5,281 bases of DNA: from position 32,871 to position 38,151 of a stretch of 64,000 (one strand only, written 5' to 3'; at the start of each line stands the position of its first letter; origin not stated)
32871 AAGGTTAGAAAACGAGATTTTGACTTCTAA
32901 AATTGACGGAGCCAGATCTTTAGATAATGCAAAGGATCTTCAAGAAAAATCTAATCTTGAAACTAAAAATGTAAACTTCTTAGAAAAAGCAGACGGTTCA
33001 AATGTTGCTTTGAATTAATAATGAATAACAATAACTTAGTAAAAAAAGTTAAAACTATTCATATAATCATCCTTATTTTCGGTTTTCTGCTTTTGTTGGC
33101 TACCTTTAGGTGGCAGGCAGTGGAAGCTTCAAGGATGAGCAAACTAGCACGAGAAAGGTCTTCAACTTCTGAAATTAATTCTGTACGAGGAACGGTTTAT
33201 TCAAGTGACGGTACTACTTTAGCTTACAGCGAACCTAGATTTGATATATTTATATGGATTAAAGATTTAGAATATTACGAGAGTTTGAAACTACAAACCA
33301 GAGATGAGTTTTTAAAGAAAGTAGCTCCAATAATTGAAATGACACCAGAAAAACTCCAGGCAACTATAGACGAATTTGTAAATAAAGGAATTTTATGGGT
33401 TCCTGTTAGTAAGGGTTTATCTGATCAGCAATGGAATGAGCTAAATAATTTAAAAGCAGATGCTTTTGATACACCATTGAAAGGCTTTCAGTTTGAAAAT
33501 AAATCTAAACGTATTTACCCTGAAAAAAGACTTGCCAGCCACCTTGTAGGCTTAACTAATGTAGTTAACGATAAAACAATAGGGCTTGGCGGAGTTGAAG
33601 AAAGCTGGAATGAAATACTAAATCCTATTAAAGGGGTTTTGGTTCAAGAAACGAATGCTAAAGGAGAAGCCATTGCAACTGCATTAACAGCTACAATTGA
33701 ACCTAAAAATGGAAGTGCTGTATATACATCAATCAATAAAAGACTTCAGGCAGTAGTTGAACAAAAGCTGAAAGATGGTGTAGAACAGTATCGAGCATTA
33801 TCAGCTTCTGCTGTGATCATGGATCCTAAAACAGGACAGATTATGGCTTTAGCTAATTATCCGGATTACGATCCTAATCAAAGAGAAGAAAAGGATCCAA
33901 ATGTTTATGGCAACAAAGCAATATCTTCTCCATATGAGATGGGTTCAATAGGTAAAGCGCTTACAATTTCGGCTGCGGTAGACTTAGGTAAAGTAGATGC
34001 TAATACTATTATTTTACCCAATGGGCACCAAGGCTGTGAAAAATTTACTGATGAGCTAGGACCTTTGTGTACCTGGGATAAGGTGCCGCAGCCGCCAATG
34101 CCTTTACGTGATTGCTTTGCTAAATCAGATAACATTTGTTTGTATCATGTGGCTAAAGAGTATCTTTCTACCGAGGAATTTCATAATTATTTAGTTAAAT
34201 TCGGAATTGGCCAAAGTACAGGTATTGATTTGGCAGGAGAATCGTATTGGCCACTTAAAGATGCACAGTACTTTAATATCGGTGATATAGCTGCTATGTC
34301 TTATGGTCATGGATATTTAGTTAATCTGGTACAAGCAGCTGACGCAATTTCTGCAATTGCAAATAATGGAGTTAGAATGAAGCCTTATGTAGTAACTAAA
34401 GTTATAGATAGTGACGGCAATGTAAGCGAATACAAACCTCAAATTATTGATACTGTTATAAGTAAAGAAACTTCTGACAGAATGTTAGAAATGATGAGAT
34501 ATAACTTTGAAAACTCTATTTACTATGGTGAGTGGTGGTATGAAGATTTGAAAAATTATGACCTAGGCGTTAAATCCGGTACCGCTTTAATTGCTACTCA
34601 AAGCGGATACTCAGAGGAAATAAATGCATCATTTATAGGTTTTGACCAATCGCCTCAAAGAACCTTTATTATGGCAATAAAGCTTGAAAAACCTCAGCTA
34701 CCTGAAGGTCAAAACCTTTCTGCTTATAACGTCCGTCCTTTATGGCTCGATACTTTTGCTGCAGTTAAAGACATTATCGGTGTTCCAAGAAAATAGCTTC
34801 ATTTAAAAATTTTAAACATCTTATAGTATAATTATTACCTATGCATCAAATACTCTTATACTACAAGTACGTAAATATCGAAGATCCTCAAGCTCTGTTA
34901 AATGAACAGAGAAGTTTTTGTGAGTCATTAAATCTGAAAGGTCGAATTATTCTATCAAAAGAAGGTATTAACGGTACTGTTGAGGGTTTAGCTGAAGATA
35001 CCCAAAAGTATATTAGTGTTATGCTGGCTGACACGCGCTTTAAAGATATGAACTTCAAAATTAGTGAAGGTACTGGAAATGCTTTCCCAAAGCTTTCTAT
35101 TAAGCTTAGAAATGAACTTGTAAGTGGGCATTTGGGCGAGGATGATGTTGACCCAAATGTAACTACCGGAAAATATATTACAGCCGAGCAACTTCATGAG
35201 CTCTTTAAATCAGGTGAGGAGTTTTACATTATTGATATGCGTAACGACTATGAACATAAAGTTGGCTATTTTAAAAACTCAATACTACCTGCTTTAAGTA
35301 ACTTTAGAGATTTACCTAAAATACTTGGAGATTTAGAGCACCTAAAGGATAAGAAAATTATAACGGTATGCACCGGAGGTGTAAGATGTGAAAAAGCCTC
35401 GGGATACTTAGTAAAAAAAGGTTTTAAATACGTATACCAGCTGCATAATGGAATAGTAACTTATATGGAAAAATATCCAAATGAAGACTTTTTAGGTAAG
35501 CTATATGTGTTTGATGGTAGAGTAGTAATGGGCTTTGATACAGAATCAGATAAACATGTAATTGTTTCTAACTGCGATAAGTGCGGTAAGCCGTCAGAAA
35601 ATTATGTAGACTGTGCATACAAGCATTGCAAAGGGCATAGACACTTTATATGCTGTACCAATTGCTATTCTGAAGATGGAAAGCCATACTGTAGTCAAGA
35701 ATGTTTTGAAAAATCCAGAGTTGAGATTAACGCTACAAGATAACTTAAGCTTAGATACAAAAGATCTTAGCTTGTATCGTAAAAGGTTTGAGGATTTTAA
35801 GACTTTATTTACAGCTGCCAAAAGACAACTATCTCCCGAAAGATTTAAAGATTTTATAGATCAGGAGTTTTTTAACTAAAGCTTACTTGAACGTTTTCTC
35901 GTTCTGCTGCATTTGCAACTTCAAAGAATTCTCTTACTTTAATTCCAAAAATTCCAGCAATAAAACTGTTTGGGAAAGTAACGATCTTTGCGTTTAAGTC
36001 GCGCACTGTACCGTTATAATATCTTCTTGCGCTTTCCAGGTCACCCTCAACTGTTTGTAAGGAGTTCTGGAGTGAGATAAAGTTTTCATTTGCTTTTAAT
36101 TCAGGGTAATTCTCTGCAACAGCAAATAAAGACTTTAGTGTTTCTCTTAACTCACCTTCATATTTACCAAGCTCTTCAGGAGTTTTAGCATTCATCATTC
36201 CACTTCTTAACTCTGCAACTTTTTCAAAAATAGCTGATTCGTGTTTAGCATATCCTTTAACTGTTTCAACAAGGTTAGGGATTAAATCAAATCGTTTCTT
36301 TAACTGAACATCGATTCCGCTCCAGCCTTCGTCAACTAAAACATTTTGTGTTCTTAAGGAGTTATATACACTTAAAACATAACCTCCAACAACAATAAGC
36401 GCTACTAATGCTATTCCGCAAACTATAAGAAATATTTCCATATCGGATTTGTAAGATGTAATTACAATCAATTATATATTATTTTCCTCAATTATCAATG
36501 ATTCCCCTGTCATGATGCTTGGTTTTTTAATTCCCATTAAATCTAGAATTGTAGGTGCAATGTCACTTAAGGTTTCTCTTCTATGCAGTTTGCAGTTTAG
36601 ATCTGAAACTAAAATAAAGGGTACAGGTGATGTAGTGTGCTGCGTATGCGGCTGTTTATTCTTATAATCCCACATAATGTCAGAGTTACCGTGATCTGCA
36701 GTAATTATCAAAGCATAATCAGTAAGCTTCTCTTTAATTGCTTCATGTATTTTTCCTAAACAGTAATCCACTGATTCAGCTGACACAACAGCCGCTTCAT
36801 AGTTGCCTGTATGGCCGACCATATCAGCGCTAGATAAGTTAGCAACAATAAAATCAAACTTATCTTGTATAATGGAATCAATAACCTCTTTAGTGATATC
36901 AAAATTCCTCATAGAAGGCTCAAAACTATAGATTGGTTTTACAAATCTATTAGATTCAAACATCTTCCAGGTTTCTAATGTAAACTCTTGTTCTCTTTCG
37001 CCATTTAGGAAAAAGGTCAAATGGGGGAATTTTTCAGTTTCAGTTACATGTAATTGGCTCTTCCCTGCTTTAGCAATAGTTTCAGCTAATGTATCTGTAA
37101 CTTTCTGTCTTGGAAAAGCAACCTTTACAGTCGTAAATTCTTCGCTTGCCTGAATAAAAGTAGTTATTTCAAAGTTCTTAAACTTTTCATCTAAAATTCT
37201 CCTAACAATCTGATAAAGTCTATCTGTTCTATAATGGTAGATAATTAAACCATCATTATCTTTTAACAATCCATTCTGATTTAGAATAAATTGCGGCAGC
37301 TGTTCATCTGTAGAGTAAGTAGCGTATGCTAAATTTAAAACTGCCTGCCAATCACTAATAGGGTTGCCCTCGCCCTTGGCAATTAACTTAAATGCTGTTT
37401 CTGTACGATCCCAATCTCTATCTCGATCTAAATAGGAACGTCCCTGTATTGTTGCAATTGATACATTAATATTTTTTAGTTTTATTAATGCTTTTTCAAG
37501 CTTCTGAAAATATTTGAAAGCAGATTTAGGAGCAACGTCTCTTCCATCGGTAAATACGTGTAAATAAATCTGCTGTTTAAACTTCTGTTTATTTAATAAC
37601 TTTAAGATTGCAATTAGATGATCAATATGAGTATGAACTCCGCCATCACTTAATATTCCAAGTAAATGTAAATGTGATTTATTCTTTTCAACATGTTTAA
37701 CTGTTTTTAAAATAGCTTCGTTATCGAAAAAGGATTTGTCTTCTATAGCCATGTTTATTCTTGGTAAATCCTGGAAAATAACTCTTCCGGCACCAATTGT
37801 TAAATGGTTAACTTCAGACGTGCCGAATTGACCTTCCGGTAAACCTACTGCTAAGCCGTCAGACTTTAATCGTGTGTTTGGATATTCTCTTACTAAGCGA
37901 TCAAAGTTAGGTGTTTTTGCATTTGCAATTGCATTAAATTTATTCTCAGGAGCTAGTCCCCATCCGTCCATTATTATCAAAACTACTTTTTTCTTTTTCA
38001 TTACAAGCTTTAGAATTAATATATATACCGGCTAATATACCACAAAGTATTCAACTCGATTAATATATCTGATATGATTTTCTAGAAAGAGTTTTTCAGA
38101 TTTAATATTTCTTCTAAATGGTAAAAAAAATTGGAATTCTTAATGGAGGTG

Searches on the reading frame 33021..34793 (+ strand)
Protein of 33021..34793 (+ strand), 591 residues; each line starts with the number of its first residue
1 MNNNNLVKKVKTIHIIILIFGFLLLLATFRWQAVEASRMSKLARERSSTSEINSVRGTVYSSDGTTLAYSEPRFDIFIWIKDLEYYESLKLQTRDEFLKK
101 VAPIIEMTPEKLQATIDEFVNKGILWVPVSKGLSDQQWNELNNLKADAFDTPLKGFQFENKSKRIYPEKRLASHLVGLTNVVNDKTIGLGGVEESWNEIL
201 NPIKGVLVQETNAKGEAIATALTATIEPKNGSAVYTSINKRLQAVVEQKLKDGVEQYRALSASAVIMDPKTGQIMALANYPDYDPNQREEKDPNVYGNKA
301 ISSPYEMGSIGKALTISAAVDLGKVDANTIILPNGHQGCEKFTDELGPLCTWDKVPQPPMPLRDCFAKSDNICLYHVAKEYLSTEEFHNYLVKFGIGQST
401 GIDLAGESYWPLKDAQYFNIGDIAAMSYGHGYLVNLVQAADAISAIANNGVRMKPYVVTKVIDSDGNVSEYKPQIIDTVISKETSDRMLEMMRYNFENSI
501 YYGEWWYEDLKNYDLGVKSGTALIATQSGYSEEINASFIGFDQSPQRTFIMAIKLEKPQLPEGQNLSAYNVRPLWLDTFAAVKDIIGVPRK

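Call 48: search_protein_families(library=pfam, proteins=[window:33021-34793:+], max_evalue=0.001)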
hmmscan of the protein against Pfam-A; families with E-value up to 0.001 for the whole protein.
window:33021-34793:+ (591 aa): 2 families
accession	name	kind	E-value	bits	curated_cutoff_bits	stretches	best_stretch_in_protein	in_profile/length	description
PF00905.27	Transpeptidase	-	1.9e-50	172.2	22.1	1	263-566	2-289/299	Penicillin binding protein transpeptidase domain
PF03717.20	PBP_dimer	-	1.3e-17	65.2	24.4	1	52-220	2-178/180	Penicillin-binding Protein dimerisation domain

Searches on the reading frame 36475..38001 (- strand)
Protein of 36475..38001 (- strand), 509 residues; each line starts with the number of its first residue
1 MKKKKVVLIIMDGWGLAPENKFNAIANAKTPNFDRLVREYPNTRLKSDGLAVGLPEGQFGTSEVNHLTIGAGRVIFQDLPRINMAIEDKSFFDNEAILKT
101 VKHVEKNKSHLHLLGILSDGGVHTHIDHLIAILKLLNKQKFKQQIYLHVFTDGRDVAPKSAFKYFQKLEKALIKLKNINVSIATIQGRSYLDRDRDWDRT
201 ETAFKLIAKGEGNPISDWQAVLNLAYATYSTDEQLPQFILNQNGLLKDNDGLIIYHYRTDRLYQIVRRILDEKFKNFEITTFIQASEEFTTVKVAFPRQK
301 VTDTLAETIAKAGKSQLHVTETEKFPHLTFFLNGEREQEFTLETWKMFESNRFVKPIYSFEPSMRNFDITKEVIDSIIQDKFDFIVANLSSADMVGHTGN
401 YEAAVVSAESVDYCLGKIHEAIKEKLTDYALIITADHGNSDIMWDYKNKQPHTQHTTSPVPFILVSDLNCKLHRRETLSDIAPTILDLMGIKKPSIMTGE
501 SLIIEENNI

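Call 48: search_protein_families(library=pfam, proteins=[window:36475-38001:-], max_evalue=0.001)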
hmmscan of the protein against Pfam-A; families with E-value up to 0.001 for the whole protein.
window:36475-38001:- (509 aa): 4 families
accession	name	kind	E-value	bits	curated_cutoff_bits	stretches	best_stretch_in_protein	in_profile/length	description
PF01676.23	Metalloenzyme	-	6.7e-67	226.1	24.3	1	4-493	1-252/252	Metalloenzyme superfamily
PF06415.18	iPGM_N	-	4.5e-58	196.7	27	1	82-279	1-201/217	BPG-independent PGAM N-terminus (iPGM_N)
PF01663.27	Phosphodiest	-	3.4e-07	30.6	23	1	371-445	146-226/342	Type I phosphodiesterase / nucleotide pyrophosphatase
PF00884.28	Sulfatase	-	1.7e-06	28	25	1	389-491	200-301/301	Sulfatase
